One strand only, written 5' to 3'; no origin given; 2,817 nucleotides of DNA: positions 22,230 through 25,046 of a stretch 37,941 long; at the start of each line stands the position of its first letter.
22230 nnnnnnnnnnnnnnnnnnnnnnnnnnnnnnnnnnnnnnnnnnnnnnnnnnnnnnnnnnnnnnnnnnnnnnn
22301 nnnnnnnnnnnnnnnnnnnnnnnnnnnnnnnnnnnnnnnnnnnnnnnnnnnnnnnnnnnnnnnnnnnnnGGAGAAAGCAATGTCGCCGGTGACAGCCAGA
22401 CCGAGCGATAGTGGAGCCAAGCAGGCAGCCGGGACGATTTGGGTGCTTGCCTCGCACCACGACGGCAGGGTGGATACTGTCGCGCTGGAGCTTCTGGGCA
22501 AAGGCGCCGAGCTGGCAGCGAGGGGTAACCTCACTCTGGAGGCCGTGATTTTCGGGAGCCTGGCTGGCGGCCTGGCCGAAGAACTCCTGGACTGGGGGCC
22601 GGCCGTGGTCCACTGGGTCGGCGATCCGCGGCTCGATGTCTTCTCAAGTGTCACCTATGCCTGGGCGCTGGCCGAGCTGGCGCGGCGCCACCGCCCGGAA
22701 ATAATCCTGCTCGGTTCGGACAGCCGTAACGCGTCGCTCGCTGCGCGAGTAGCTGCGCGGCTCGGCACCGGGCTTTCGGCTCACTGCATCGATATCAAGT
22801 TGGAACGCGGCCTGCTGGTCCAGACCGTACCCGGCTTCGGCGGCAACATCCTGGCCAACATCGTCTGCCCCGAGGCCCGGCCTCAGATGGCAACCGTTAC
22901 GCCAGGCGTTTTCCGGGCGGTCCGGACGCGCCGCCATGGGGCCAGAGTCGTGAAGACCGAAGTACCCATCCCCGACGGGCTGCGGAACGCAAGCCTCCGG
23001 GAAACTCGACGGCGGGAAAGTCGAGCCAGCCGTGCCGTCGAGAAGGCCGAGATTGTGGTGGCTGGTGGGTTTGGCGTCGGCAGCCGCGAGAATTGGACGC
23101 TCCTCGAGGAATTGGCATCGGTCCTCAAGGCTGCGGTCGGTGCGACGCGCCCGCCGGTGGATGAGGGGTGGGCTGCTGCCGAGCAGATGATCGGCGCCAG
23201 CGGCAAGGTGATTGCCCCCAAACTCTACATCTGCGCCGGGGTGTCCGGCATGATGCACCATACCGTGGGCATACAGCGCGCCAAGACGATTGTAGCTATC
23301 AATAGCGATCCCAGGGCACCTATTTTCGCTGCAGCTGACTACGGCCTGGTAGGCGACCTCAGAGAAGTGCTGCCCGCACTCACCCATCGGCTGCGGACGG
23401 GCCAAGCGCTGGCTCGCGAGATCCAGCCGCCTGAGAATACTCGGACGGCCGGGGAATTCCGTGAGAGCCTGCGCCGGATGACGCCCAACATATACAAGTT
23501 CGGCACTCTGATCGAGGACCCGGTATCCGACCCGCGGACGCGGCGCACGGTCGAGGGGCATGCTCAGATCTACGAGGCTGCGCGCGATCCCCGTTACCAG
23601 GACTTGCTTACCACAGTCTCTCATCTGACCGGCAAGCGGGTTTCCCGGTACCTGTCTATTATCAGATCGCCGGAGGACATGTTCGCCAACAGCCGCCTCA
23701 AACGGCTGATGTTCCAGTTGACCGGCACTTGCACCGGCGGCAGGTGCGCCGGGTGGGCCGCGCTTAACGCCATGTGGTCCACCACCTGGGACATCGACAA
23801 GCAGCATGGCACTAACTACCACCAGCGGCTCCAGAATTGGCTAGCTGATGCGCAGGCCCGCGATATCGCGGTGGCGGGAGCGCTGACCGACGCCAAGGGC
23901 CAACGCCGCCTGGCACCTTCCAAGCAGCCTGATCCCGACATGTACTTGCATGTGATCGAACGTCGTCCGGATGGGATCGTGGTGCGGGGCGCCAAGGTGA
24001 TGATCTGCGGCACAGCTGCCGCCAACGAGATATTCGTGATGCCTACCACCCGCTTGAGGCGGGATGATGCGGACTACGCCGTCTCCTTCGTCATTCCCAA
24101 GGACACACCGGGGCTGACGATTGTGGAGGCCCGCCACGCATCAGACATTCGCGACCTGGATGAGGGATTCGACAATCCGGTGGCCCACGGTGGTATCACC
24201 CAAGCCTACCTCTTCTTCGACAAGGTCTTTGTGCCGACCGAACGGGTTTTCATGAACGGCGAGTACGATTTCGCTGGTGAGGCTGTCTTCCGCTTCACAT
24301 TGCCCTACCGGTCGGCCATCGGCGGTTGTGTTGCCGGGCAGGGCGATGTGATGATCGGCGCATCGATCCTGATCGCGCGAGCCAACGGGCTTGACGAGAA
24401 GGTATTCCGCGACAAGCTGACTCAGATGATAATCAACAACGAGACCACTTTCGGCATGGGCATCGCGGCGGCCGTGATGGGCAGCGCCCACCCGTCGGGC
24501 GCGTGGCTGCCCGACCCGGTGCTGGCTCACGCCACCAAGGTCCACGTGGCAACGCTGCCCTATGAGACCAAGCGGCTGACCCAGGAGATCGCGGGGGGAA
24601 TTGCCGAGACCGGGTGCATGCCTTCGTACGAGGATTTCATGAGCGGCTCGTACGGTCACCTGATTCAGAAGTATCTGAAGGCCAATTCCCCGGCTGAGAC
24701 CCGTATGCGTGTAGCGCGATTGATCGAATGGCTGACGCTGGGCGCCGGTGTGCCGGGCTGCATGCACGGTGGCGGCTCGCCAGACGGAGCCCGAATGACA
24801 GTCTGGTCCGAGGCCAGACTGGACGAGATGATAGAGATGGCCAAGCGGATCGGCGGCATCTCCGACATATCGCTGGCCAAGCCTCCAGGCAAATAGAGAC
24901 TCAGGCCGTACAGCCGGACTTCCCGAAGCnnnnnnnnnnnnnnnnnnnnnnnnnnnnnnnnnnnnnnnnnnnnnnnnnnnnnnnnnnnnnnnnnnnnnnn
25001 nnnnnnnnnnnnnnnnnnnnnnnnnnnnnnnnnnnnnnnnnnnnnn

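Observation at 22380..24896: ETF alpha subunit covalently fused to an AbfD-type (4-hydroxybutyryl-CoA dehydratase family) module within an IclR/ACAD/EtfB operon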

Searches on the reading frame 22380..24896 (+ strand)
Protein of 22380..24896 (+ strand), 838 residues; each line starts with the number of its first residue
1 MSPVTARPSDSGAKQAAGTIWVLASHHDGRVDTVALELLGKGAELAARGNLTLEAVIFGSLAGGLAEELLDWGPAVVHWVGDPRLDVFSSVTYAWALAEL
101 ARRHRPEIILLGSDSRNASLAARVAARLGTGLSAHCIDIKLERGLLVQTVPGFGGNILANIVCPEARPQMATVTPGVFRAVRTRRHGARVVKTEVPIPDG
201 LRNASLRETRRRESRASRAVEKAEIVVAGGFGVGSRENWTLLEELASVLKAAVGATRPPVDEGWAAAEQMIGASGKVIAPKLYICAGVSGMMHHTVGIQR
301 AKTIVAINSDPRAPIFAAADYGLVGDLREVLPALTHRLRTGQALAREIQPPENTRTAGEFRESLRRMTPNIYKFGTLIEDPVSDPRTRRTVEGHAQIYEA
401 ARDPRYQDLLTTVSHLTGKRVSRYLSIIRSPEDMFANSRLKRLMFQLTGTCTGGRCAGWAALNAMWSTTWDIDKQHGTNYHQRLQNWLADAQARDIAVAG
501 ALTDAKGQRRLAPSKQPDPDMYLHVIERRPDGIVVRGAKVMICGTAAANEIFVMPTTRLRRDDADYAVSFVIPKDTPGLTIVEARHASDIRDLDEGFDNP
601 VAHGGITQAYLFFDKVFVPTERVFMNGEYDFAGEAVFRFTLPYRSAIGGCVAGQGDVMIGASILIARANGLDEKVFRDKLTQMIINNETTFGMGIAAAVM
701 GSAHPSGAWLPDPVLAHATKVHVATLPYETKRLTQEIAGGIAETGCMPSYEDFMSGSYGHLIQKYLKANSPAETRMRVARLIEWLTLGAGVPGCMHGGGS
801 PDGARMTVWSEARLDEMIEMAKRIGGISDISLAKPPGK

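Call 4: search_protein_families(library=pfam, proteins=[window:22380-24896:+], max_evalue=0.01)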
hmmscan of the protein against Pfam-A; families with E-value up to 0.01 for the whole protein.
window:22380-24896:+ (838 aa): 5 families
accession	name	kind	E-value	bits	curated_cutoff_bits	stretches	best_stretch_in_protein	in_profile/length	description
PF11794.13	HpaB_N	-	1.5e-82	277.6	35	1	356-625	1-270/270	4-hydroxyphenylacetate 3-hydroxylase N terminal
PF03241.18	HpaB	-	7.6e-44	149.7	25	1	633-824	2-200/202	4-hydroxyphenylacetate 3-hydroxylase C terminal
PF01012.27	ETF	-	1.6e-33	116.5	26.7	1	20-192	1-175/181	Electron transfer flavoprotein domain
PF00766.25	ETF_alpha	-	3.7e-29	101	27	1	220-299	2-81/81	Electron transfer flavoprotein FAD-binding domain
PF02770.24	Acyl-CoA_dh_M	-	0.003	18.1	33.3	1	527-587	22-81/97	Acyl-CoA dehydrogenase, middle domain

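Call 11: find_homologous_proteins(query=window:22380-24896:+)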
Query window:22380-24896:+ (838 aa): 632 proteins with E <= 0.001 among 8000 candidates; the best 120 are listed.
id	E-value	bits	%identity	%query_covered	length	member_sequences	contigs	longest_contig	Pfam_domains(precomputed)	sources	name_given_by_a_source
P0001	0.0e+0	1903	100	100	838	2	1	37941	PF03241.19,PF11794.14,PF01012.28,PF00766.26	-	-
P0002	0.0e+0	1618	85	99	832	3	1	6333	PF03241.19,PF11794.14,PF01012.28,PF00766.26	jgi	-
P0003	0.0e+0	1605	85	98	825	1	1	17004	PF03241.19,PF11794.14,PF01012.28,PF00766.26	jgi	jgi:4-hydroxybutyryl-CoA dehydratase/vinylacetyl-CoA-Delta-isomerase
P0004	0.0e+0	1559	82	98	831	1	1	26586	PF03241.19,PF11794.14,PF01012.28,PF00766.26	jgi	jgi:4-hydroxybutyryl-CoA dehydratase/vinylacetyl-CoA-Delta-isomerase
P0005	0.0e+0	1541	79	99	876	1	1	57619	PF03241.19,PF11794.14,PF01012.28,PF00766.26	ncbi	ncbi:MAG: 4-hydroxyphenylacetate 3-hydroxylase N-terminal domain-containing protein [Candidatus Eise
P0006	0.0e+0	1534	81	98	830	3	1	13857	PF03241.19,PF11794.14,PF01012.28,PF00766.26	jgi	jgi:4-hydroxybutyryl-CoA dehydratase / vinylacetyl-CoA-Delta-isomerase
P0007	0.0e+0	1498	77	98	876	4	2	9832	PF03241.19,PF11794.14,PF01012.28,PF00766.26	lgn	-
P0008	0.0e+0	1497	78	99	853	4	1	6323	PF03241.19,PF11794.14,PF01012.28,PF00766.26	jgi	jgi:4-hydroxybutyryl-CoA dehydratase/vinylacetyl-CoA-Delta-isomerase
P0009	0.0e+0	1497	78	98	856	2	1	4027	PF03241.19,PF11794.14,PF01012.28,PF00766.26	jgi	-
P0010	0.0e+0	1454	78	98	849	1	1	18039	PF03241.19,PF11794.14,PF01012.28,PF00766.26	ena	-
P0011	0.0e+0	1425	74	98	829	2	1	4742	PF03241.19,PF11794.14,PF01012.28,PF00766.26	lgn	-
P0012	0.0e+0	1408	75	97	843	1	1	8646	PF03241.19,PF11794.14,PF01012.28,PF00766.26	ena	-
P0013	0.0e+0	1398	73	98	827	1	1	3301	PF03241.19,PF11794.14,PF01012.28,PF00766.26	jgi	-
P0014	0.0e+0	1391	73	99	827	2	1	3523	PF03241.19,PF11794.14,PF01012.28,PF00766.26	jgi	jgi:4-hydroxybutyryl-CoA dehydratase/vinylacetyl-CoA-Delta-isomerase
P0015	0.0e+0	1387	73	98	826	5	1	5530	PF03241.19,PF11794.14,PF01012.28,PF00766.26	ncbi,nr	ncbi:MAG: hypothetical protein IMZ55_04765 [Acidobacteria bacterium]|nr:hypothetical protein [Acidob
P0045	0.0e+0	1342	72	98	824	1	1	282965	PF03241.19,PF11794.14,PF01012.28,PF00766.26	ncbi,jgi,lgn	ncbi:MAG TPA: 4-hydroxyphenylacetate 3-hydroxylase N-terminal domain-containing protein [Vicinamibac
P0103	0.0e+0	1193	64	98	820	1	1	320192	PF03241.19,PF11794.14,PF01012.28,PF00766.26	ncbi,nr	ncbi:MAG: hypothetical protein HY924_08425 [Elusimicrobia bacterium]|nr:hypothetical protein [Elusim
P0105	0.0e+0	1144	75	79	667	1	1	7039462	PF03241.19,PF11794.14,PF00766.26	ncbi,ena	-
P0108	4.2e-279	946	80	62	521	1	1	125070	PF03241.19,PF11794.14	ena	-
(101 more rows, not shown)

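Call 22: search_protein_families(library=ncbifam, proteins=[window:22380-24896:+], max_evalue=0.00001)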
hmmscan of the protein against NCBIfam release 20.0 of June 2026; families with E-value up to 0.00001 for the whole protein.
window:22380-24896:+ (838 aa): 7 families
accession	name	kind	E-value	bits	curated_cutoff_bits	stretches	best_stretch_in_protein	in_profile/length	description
NF042970.1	AcrlCoAredClosAcrA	equivalog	5e-60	203.5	600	1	19-339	9-358/360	acryloyl-CoA reductase electron transfer subunit beta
TIGR02309.1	HpaB-1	equivalog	5.7e-41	141.1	480.2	1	355-785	2-430/477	4-hydroxyphenylacetate 3-monooxygenase, oxygenase component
NF038209.1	mft_etfA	equivalog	3.2e-38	131.8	240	1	55-338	27-302/303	mycofactocin-associated electron transfer flavoprotein alpha subunit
NF008884.0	PRK11916.1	equivalog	2.5e-37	128.9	528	1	90-338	64-310/312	electron transfer flavoprotein subunit alpha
NF002889.0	PRK03363.1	equivalog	1.6e-32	113.1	549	1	92-338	66-311/313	electron transfer flavoprotein subunit alpha/FixB family protein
NF051845.1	EtFlavAlphaProt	equivalog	7.7e-26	91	600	1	16-338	89-399/406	electron transfer flavoprotein subunit alpha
TIGR02310.1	HpaB-2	equivalog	6.7e-17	61.3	885.2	1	356-795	14-453/519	4-hydroxyphenylacetate 3-monooxygenase, oxygenase component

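Call 24: find_encoding_contigs(protein=P0045, flank=8000, max_places=2)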
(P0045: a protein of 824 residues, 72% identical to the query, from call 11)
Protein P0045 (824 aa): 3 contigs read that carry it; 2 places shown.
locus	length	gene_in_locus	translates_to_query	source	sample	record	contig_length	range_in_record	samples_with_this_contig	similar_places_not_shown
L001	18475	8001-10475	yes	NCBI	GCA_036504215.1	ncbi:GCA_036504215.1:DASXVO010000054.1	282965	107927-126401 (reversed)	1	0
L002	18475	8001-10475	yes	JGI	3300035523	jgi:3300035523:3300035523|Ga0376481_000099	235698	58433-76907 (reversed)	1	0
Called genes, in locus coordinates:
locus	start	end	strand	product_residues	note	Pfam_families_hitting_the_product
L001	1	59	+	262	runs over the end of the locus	PF01144:CoA_trans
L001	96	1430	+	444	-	PF00202:Aminotran_3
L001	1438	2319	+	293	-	-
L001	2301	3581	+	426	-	PF03577:Peptidase_C69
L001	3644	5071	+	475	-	PF03606:DcuC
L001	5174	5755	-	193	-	PF07883:Cupin_2 (weak)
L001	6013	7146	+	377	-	PF02771:Acyl-CoA_dh_N, PF02770:Acyl-CoA_dh_M, PF00441:Acyl-CoA_dh_1, PF08028:Acyl-CoA_dh_2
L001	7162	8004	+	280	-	PF01012:ETF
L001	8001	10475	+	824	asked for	PF01012:ETF, PF00766:ETF_alpha, PF11794:HpaB_N, PF03241:HpaB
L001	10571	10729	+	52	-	-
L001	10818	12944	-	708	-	PF02065:Melibiase (weak), PF16499:Melibiase_2 (weak)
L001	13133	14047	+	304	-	PF00753:Lactamase_B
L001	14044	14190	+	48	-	-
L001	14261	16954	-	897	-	PF12704:MacB_PCD, PF02687:FtsX, PF12704:MacB_PCD, PF02687:FtsX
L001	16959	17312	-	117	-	PF03551:PadR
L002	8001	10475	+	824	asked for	PF01012:ETF, PF00766:ETF_alpha, PF11794:HpaB_N, PF03241:HpaB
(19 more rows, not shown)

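Call 25: find_encoding_contigs(protein=P0103, flank=8000, max_places=2)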
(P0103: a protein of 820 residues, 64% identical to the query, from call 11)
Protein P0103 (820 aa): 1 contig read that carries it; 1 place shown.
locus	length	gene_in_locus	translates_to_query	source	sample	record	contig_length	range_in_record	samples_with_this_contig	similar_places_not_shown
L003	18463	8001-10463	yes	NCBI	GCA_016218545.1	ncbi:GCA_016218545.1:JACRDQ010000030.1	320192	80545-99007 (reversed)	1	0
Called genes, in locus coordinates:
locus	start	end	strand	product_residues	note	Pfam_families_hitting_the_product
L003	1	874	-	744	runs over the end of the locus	PF00515:TPR_1 (faint), PF07719:TPR_2 (faint), PF00069:Pkinase, PF07714:PK_Tyr_Ser-Thr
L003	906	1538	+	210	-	-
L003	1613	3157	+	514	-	-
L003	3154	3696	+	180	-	-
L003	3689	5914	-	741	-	PF01515:PTA_PTB, PF01869:BcrAD_BadFG (faint), PF00871:Acetate_kinase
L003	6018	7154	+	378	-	PF02771:Acyl-CoA_dh_N, PF02770:Acyl-CoA_dh_M, PF00441:Acyl-CoA_dh_1, PF08028:Acyl-CoA_dh_2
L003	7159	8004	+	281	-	PF01012:ETF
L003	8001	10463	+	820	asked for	PF01012:ETF, PF00766:ETF_alpha, PF11794:HpaB_N, PF03241:HpaB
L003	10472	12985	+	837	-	PF00881:Nitroreductase, PF14512:TM1586_NiRdase (faint)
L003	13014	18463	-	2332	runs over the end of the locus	PF13884:Peptidase_S74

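Call 26: find_encoding_contigs(protein=P0108, flank=8000, max_places=2)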
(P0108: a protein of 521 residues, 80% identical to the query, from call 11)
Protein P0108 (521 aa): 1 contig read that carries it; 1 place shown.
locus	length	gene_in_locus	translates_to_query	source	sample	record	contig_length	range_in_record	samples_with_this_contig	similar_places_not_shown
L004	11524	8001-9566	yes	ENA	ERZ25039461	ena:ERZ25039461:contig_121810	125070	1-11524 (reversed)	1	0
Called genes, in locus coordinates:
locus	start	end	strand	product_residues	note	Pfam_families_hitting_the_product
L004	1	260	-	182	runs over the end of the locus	-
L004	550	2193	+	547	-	PF00041:fn3 (weak), PF00754:F5_F8_type_C (faint), PF22633:F5_F8_type_C_2 (faint)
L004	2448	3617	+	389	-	-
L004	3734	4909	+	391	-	PF13205:Big_5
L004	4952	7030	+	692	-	PF02771:Acyl-CoA_dh_N, PF02770:Acyl-CoA_dh_M, PF00441:Acyl-CoA_dh_1, PF08028:Acyl-CoA_dh_2, PF01012:ETF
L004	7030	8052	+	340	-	-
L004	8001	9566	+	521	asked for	PF11794:HpaB_N, PF03241:HpaB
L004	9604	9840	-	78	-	-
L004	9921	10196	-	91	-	-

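Call 28: find_related_loci(query=A1, collection=genome_contigs, flank=10000)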
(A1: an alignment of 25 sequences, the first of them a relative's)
Query A1 (838 aa) in genome_contigs; peptide patterns used: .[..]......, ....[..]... (x = any residue, [..] = any of these).
331 stretches matched a pattern; 300 encode a relative of the query (tblastn E <= 1e-3); the best 80 are kept; 80 distinct loci.
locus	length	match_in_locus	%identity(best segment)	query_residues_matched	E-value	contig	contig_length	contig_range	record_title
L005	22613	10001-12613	79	9-838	0e+0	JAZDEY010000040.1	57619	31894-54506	MAG: Candidatus Eisenbacteria bacterium isolate MEGAHIT-group-0.172 k141_8895717, whole genome shotgun sequence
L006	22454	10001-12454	73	20-838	0e+0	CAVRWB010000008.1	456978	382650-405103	MAG: uncultured Acidobacteriota bacterium isolate MFD02159.bin.2.26 genome assembly, contig: contig_26261, whole genome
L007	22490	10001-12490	71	8-838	0e+0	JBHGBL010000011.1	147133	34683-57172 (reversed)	MAG: Vicinamibacterales bacterium isolate SBS.BIN.101 SBSBIN101_contig_11, whole genome shotgun sequence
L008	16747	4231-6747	71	5-838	0e+0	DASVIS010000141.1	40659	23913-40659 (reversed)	MAG TPA_asm: Vicinamibacterales bacterium isolate SMAG_U2999 k141_1246856, whole genome shotgun sequence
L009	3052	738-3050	76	9-750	0e+0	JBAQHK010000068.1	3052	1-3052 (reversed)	MAG: bacterium isolate MFD09338_ilm_asm_bin4 k127_174502, whole genome shotgun sequence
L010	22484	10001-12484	71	9-838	0e+0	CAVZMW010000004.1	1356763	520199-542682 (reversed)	MAG: uncultured Acidobacteriota bacterium isolate MFD01872.bin.1.18 genome assembly, contig: contig_45788, whole genome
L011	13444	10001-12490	68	9-838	0e+0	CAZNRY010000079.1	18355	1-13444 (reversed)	MAG TPA_asm: uncultured bacterium isolate SRP302447_co3_234 genome assembly, contig: NODE_8436_length_18355_cov_7.238087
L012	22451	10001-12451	71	20-838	0e+0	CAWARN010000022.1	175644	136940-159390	MAG: uncultured Acidobacteriota bacterium isolate MFD02979.bin.3.8 genome assembly, contig: contig_45095, whole genome s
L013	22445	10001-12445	70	20-836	0e+0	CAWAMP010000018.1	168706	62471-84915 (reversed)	MAG: uncultured Acidobacteriota bacterium isolate MFD02979.bin.1.171 genome assembly, contig: contig_69441, whole genome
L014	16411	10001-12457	68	19-836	0e+0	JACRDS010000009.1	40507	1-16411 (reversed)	MAG: Elusimicrobia bacterium isolate NC_groundwater_1678_Pr3_B-0.1um_69_20 SR-2_scaffold_141_172164, whole genome shotgu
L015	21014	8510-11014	66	6-832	0e+0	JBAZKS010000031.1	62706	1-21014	MAG: Elusimicrobiota bacterium isolate SO_2017_LW4_15 scaffold_1252_c1_LW137-91_2017, whole genome shotgun sequence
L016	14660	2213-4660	70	19-834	0e+0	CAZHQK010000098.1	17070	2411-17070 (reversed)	MAG TPA_asm: uncultured Acidobacteriota bacterium isolate SRP231805_co4_31 genome assembly, contig: k141_304174, whole g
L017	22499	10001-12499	70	14-838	0e+0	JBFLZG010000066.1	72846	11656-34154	MAG: bacterium isolate MAG105 MAG105_66, whole genome shotgun sequence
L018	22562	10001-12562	65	12-835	0e+0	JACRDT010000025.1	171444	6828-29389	MAG: Elusimicrobia bacterium isolate NC_groundwater_1679_Pr3_B-0.1um_69_72 SR-2_scaffold_141_1712984, whole genome shotg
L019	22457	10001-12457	71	20-838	0e+0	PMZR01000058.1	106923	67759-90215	MAG: Acidobacteria bacterium isolate fen_186 73.20110800_E3D.77_contig_6063, whole genome shotgun sequence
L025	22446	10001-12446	75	20-835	0e+0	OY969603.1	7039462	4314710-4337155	MAG: uncultured Acidobacteriota bacterium isolate MFD01476.bin.c.1 genome assembly, chromosome: 1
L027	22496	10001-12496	65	1-832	0e+0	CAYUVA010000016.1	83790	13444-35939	MAG TPA_asm: uncultured bacterium isolate SRP338002_co1_41 genome assembly, contig: NODE_270_length_83790_cov_9.166943,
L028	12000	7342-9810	69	10-832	0e+0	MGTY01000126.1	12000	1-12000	MAG: Elusimicrobia bacterium GWA2_69_24 gwa2_scaffold_8707, whole genome shotgun sequence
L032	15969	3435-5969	48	7-829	0e+0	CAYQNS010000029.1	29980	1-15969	MAG TPA_asm: uncultured Desulfobacteraceae bacterium isolate binchicken_co181_224 genome assembly, contig: NODE_2072_len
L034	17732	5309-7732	50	18-829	0e+0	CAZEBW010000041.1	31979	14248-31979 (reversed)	MAG TPA_asm: uncultured Anaerolineae bacterium isolate binchicken_co17_112 genome assembly, contig: NODE_3875_length_319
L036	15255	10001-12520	47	9-838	0e+0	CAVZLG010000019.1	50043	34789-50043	MAG: uncultured delta proteobacterium isolate MFD03804.bin.2.98 genome assembly, contig: contig_80134, whole genome shot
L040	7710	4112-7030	68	32-829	0e+0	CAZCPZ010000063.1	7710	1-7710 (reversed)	MAG TPA_asm: uncultured Thermoplasmatales archaeon isolate binchicken_co6_501 genome assembly, contig: NODE_12282_length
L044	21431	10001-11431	66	355-829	0e+0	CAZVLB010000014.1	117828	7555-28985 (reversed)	MAG TPA_asm: uncultured Ignavibacteria bacterium isolate SRP141376_co2_208 genome assembly, contig: NODE_378_length_1178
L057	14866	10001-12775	65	34-829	0e+0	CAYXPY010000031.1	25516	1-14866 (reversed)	MAG TPA_asm: uncultured Thermoplasmatales archaeon isolate binchicken_co190_433 genome assembly, contig: NODE_3620_lengt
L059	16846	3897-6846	64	34-829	0e+0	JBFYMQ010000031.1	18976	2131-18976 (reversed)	MAG: Thermoplasmatales archaeon isolate PPR_0066 scaffold_397, whole genome shotgun sequence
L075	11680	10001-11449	65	355-838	0e+0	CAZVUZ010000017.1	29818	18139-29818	MAG TPA_asm: uncultured Ignavibacteriales bacterium isolate binchicken_co42_518 genome assembly, contig: NODE_1572_lengt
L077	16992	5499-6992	63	327-829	0e+0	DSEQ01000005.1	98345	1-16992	MAG TPA_asm: Candidatus Zixiibacteriota bacterium isolate SpSt-1246 Ga0116196_1000013, whole genome shotgun sequence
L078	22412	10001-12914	64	34-829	0e+0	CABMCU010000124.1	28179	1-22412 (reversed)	uncultured archaeon isolate LFW-68_2 genome assembly, contig: LFW682_82, whole genome shotgun sequence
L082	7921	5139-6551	66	359-829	0e+0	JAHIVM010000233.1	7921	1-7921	MAG: Candidatus Zixiibacteriota bacterium isolate MM_PC_MetaG.mb.8 MM_PC_MetaG.mb.8_k141_819930, whole genome shotgun se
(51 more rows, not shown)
